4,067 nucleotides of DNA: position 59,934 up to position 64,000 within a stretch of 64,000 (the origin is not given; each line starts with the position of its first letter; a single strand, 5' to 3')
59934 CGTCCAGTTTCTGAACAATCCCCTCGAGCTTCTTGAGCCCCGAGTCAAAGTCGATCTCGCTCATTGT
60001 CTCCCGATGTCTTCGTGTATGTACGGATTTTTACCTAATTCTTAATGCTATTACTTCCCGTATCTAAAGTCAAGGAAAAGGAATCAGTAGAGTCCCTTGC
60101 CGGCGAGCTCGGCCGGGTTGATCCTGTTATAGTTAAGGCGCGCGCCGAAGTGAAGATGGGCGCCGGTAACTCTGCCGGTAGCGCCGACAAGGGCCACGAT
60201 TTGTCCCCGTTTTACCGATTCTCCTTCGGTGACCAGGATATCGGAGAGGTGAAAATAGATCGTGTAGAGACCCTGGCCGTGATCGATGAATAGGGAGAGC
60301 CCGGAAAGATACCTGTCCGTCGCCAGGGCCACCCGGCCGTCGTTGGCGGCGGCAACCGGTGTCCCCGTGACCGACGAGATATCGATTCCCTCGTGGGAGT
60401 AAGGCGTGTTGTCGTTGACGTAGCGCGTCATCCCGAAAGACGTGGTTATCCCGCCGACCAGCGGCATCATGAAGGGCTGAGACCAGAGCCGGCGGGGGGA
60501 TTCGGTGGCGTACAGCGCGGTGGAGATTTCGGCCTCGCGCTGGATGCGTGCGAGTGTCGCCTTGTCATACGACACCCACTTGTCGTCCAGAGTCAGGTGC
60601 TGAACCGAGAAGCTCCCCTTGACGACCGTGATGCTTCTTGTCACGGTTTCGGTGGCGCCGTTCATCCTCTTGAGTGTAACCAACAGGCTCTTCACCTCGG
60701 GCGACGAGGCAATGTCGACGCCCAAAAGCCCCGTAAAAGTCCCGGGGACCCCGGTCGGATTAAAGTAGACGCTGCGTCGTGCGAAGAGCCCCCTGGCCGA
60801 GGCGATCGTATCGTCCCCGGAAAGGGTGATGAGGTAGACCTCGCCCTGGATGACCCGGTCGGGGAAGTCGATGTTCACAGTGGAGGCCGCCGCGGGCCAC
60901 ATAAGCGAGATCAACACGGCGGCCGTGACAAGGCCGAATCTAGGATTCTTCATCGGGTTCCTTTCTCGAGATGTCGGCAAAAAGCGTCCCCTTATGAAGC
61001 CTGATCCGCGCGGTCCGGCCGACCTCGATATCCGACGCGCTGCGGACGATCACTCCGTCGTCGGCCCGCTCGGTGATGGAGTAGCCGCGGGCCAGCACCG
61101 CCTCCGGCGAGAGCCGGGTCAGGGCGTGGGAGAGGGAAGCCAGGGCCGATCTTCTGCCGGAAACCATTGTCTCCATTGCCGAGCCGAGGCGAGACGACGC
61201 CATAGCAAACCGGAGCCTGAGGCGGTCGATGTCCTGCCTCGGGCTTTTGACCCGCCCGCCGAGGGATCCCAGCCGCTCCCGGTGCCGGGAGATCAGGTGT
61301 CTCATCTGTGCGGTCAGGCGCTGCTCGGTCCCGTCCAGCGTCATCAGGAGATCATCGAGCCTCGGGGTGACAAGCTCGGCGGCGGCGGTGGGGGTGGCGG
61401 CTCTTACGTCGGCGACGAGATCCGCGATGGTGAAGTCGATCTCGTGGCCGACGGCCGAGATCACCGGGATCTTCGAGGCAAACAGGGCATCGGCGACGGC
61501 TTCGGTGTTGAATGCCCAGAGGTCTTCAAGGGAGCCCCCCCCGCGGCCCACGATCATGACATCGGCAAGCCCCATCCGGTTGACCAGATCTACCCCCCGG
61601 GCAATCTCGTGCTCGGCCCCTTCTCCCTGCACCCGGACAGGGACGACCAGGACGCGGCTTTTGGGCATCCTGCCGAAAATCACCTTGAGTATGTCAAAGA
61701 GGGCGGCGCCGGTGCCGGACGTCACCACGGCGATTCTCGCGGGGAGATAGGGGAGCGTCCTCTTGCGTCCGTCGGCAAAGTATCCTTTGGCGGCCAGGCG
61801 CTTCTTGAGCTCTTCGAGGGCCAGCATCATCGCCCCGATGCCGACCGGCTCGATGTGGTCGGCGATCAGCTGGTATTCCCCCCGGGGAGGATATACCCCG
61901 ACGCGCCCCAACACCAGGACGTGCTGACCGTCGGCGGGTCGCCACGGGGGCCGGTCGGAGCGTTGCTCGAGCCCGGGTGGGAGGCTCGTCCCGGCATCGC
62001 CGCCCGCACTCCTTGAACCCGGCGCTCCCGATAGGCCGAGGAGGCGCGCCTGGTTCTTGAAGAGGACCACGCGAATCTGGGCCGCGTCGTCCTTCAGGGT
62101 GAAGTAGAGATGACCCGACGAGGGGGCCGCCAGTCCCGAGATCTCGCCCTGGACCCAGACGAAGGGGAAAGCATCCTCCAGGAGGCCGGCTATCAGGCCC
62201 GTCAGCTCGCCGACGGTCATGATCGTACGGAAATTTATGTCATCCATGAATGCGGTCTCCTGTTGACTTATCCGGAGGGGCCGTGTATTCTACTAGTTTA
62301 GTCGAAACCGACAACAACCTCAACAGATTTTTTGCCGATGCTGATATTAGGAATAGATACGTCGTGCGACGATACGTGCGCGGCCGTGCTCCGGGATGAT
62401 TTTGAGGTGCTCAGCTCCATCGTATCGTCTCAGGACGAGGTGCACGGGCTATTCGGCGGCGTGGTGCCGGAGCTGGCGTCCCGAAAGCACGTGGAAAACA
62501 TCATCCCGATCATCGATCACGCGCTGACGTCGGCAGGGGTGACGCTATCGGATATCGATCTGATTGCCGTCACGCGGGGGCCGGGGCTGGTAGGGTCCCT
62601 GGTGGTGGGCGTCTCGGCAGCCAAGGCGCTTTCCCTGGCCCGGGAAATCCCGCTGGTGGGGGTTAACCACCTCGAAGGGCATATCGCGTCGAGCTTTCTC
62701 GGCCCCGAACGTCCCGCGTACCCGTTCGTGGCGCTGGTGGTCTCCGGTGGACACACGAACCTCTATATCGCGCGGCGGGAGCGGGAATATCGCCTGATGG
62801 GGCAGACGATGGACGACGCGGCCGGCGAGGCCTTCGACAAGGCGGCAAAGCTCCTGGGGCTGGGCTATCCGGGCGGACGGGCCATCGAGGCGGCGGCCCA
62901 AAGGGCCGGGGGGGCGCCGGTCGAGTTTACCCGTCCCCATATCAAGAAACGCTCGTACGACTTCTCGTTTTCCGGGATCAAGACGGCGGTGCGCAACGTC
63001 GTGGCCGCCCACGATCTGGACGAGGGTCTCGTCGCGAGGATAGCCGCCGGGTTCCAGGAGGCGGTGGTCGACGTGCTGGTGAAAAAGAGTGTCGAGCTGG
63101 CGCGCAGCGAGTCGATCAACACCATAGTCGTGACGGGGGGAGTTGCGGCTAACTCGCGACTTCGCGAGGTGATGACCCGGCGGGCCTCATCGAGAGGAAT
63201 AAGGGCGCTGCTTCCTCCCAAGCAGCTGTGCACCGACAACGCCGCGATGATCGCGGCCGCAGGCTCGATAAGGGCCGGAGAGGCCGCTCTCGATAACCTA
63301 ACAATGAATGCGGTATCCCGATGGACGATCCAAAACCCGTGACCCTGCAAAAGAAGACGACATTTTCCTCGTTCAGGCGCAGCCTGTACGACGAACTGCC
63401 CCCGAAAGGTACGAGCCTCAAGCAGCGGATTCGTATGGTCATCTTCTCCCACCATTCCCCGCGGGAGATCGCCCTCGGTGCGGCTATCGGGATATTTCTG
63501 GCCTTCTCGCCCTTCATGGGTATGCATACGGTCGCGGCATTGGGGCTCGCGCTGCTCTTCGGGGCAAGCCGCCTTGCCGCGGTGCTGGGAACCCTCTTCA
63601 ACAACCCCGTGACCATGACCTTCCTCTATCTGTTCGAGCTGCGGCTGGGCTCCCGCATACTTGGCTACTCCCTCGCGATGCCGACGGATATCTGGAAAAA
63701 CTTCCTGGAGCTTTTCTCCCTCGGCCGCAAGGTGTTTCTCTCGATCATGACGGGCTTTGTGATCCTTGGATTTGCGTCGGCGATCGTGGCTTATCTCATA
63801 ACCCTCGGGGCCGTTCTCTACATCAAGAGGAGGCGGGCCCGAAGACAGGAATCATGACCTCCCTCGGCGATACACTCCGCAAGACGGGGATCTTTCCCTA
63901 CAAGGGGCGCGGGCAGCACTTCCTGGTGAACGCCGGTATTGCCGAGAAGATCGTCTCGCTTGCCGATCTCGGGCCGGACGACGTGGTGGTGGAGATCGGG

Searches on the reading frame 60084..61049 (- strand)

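Call 79: search_protein_families(library=pfam, max_evalue=0.001, proteins=[window:60084-61049:-])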
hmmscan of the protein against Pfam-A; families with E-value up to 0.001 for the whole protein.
window:60084-61049:- (321 aa): 1 family
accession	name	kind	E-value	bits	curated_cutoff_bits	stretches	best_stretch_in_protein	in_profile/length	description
PF01551.29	Peptidase_M23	-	3.2e-28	98.2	28.7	1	218-312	2-96/96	Peptidase family M23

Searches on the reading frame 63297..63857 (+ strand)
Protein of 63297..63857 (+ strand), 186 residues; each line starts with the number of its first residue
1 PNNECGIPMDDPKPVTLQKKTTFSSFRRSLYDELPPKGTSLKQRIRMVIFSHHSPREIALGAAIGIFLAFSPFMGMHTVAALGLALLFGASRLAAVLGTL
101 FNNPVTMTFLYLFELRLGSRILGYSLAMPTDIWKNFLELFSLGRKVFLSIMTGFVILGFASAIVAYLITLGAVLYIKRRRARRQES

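Call 79: search_protein_families(library=pfam, max_evalue=0.001, proteins=[window:63297-63857:+])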
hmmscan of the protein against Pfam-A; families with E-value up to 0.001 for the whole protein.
window:63297-63857:+ (186 aa): 1 family
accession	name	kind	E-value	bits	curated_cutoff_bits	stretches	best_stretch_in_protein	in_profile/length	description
PF09835.14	DUF2062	-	7.2e-29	101.1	27.4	1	41-181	4-146/147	Uncharacterized protein conserved in bacteria (DUF2062)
